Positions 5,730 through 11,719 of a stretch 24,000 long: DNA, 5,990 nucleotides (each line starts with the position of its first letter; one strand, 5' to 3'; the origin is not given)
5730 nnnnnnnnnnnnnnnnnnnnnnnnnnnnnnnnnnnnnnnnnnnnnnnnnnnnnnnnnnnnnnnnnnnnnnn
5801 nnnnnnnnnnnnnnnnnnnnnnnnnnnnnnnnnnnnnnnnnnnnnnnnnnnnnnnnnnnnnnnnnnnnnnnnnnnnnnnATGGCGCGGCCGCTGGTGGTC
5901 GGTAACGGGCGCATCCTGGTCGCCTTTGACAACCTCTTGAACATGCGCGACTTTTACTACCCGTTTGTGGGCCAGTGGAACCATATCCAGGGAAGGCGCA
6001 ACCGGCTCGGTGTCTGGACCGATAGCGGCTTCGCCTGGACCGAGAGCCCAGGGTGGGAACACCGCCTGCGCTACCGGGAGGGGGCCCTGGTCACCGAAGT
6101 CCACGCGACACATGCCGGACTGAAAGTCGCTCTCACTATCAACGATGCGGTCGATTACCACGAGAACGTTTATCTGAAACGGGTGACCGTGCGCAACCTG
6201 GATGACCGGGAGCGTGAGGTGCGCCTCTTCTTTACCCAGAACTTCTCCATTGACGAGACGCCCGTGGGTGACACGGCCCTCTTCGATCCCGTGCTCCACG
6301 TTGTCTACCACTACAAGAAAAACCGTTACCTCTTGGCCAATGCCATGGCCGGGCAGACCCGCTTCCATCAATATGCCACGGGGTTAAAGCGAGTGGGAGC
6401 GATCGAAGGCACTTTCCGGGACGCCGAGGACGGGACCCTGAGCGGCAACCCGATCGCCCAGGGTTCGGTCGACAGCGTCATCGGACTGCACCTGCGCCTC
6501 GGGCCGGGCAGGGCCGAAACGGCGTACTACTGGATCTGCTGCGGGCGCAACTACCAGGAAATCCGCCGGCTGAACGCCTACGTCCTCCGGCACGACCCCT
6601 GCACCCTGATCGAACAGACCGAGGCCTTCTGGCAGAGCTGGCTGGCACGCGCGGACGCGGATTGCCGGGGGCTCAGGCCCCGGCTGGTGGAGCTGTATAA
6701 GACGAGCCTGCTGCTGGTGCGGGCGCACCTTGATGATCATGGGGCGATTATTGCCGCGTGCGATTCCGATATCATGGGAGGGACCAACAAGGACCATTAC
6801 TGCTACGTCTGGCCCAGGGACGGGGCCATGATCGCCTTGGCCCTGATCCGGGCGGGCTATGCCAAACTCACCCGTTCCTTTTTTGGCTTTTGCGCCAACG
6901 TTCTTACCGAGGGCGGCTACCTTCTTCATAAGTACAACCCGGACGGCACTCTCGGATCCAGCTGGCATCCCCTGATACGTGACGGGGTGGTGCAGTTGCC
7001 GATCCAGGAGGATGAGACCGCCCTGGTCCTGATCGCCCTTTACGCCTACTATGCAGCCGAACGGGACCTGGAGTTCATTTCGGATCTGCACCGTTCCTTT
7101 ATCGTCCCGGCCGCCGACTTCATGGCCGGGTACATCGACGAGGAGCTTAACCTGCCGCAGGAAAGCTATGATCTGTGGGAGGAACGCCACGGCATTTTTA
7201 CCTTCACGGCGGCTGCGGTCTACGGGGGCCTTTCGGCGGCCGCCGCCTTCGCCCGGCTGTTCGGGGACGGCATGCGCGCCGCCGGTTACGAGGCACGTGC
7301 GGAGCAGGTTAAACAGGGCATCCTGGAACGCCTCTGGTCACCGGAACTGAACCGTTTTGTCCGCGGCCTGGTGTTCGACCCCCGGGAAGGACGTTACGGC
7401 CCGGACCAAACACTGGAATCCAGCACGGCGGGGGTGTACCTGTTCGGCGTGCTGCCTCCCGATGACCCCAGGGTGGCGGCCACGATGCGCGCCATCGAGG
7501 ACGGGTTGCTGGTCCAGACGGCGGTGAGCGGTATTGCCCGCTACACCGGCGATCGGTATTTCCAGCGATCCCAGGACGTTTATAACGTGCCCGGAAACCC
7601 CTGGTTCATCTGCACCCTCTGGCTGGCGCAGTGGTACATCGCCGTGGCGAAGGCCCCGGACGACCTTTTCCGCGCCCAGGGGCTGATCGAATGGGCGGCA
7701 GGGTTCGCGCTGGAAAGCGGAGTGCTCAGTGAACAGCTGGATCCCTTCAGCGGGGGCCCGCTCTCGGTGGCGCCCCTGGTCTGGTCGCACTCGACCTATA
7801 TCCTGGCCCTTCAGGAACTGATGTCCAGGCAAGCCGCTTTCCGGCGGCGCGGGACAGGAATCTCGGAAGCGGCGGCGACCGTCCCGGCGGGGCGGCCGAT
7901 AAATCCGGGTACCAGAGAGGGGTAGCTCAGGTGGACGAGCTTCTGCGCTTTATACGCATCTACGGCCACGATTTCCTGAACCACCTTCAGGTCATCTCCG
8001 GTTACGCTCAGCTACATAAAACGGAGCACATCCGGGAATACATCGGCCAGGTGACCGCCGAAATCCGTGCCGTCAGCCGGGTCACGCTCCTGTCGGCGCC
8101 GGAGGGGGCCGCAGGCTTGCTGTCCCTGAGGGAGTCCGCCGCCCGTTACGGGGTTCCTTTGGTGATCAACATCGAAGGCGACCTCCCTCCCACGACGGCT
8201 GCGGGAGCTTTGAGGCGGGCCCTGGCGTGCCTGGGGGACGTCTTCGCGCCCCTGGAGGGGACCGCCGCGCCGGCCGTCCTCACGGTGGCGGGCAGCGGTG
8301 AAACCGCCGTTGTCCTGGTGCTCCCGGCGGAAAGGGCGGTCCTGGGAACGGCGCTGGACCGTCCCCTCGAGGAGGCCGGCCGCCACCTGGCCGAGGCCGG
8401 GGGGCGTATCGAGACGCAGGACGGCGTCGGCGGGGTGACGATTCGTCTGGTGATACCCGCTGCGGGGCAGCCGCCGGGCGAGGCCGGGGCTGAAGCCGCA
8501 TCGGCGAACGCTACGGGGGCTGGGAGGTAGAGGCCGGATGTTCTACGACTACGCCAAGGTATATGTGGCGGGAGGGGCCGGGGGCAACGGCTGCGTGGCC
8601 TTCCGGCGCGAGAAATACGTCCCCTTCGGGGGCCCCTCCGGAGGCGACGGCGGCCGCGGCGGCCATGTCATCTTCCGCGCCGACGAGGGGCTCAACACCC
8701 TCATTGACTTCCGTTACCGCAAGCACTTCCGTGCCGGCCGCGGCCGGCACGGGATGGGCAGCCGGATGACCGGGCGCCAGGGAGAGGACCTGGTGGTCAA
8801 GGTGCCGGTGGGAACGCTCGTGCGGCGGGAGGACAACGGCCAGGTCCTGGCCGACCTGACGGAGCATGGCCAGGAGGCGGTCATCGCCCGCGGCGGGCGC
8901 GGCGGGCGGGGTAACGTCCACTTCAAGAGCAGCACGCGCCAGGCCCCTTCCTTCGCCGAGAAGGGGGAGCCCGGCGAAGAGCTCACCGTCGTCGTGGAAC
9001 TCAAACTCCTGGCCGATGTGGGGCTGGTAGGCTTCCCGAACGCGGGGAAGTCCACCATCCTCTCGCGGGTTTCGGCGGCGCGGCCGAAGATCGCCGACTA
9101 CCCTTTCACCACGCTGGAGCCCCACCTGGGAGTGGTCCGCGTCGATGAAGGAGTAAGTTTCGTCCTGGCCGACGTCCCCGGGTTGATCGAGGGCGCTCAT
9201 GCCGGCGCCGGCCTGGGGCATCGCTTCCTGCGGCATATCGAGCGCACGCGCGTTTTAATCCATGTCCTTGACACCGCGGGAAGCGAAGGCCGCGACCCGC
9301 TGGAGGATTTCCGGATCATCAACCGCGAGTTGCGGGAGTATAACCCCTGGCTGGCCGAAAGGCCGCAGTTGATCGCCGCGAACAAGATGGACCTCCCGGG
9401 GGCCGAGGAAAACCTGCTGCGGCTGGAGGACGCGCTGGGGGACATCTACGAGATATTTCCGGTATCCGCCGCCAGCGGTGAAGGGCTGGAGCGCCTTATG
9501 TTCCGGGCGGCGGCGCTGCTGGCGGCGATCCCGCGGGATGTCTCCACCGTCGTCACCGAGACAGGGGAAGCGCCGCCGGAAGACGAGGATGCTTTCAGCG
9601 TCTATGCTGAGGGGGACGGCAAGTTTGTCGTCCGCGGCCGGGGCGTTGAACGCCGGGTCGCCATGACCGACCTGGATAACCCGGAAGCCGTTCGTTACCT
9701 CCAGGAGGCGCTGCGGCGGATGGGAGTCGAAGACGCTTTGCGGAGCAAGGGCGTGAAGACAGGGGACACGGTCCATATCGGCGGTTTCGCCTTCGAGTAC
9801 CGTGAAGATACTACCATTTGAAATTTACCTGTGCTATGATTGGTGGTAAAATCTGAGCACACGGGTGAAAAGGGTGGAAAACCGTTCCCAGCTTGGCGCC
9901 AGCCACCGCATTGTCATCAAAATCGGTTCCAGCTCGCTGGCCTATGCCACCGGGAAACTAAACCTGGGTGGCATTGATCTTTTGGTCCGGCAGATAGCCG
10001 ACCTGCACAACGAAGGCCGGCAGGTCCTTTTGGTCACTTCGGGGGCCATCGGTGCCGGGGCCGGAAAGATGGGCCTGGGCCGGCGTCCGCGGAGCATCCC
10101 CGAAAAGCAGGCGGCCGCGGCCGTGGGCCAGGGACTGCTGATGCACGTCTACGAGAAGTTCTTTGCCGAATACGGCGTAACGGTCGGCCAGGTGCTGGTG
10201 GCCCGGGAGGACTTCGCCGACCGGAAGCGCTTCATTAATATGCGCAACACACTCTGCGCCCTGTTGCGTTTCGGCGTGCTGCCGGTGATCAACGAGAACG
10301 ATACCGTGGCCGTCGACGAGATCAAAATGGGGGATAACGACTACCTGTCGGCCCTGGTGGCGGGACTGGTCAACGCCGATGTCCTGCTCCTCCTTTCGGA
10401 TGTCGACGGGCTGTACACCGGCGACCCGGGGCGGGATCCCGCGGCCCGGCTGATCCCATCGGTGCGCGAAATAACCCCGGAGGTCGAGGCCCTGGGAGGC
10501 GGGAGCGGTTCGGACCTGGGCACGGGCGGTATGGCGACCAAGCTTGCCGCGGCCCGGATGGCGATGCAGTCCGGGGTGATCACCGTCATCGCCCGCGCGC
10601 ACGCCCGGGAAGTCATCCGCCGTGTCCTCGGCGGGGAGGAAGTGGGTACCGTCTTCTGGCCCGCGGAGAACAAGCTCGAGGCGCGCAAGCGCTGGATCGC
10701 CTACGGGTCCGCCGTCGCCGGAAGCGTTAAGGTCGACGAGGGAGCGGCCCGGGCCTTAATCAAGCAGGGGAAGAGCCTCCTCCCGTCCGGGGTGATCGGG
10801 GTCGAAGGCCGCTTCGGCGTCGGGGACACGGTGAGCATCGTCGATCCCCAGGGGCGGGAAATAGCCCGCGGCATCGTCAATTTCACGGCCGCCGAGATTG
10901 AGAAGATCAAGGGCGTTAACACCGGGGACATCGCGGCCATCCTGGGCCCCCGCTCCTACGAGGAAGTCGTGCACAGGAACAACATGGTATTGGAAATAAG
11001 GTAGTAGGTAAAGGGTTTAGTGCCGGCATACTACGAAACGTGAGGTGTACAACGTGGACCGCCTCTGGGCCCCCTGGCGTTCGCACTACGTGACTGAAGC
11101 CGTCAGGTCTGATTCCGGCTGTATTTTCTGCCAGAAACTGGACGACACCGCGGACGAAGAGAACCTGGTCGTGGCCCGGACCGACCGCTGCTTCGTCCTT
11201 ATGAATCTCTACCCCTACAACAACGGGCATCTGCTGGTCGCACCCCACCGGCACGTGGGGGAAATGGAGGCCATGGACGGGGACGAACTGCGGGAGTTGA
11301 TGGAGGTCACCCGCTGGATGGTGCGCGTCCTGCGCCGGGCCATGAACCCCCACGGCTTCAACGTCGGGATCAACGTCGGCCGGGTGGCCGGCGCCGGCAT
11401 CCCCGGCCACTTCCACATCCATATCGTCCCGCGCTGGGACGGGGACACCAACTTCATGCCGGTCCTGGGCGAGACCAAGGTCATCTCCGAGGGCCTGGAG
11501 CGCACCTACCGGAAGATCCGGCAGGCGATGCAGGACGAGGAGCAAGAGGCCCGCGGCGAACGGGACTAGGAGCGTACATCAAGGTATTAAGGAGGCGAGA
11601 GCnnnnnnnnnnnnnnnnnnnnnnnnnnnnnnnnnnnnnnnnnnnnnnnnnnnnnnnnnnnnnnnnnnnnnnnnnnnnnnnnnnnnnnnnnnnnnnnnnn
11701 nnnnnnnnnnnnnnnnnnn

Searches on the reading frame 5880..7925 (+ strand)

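Call 9: search_protein_families(library=pfam, proteins=[window:5880-7925:+])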
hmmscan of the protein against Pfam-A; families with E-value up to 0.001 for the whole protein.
window:5880-7925:+ (681 aa): 2 families
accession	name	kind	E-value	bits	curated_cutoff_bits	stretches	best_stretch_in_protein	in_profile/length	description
PF00723.27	Glyco_hydro_15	-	1.6e-34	120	22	1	288-586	24-329/427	Glycosyl hydrolases family 15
PF22422.2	MGH1-like_GH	-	2.4e-05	24.5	27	1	442-527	174-254/356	Mannosylglycerate hydrolase MGH1-like glycoside hydrolase domain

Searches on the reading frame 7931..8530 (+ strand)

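Call 9: search_protein_families(library=pfam, proteins=[window:7931-8530:+])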
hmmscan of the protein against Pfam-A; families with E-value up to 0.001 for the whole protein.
window:7931-8530:+ (199 aa): 1 family
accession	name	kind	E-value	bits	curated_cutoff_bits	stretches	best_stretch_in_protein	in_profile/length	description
PF14689.11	SPOB_a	-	3.4e-16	59.1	28.1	1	2-51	10-59/62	Sensor_kinase_SpoOB-type, alpha-helical domain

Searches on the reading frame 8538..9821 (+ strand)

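Call 9: search_protein_families(library=pfam, proteins=[window:8538-9821:+])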
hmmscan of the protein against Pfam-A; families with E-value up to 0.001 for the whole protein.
window:8538-9821:+ (427 aa): 5 families
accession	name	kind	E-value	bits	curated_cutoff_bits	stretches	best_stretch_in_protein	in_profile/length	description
PF01018.28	GTP1_OBG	-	3.4e-65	218.8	27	1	4-157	2-155/155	GTP1/OBG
PF09269.16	DUF1967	-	9.5e-25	86.9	27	1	353-421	1-70/70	Domain of unknown function (DUF1967)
PF01926.29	MMR_HSR1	-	2.3e-24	86.1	21.9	1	160-283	1-113/113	50S ribosome-binding GTPase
PF02421.24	FeoB_N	-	1.1e-08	35.2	27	1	161-247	3-89/156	Ferrous iron transport protein B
PF00025.27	Arf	-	0.00076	19.4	22.3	0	163-321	19-167/174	ADP-ribosylation factor family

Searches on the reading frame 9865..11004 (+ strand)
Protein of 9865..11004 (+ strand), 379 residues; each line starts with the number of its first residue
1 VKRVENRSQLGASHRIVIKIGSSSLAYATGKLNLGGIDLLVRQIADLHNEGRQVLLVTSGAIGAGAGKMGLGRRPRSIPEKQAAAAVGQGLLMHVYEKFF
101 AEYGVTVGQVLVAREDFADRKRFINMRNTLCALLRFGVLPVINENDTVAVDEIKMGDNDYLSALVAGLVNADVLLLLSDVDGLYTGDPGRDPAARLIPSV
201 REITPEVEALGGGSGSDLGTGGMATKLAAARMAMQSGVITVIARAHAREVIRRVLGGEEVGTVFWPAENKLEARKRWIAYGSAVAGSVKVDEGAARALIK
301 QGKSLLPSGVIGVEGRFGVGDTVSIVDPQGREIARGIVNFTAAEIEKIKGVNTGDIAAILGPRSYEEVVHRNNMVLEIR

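Call 9: search_protein_families(library=pfam, proteins=[window:9865-11004:+])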
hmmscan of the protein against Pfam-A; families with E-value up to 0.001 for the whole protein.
window:9865-11004:+ (379 aa): 2 families
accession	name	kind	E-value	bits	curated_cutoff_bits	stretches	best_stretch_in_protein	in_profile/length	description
PF00696.33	AA_kinase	-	1.9e-47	162.4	24.9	1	15-242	2-231/234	Amino acid kinase family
PF01472.26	PUA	-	2e-20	72.9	24.8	1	286-359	1-73/74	PUA domain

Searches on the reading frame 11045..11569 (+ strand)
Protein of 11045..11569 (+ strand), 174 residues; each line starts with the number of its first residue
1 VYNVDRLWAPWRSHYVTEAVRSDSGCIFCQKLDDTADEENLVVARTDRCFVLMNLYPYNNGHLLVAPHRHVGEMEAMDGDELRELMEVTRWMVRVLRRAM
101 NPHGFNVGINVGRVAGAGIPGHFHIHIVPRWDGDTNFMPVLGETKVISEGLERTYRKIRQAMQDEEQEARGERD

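Call 9: search_protein_families(library=pfam, proteins=[window:11045-11569:+])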
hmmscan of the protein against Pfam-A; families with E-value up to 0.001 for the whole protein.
window:11045-11569:+ (174 aa): 3 families
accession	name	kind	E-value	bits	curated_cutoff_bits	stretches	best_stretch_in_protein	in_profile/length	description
PF01230.28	HIT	-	2.1e-16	60.8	21.5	1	39-130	5-95/98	HIT domain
PF11969.13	DcpS_C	-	8.4e-07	29.9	24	1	26-128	2-100/114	Scavenger mRNA decapping enzyme C-term binding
PF04677.20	CwfJ_C_1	-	1.9e-05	25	21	1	21-92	9-78/122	Protein similar to CwfJ C-terminus 1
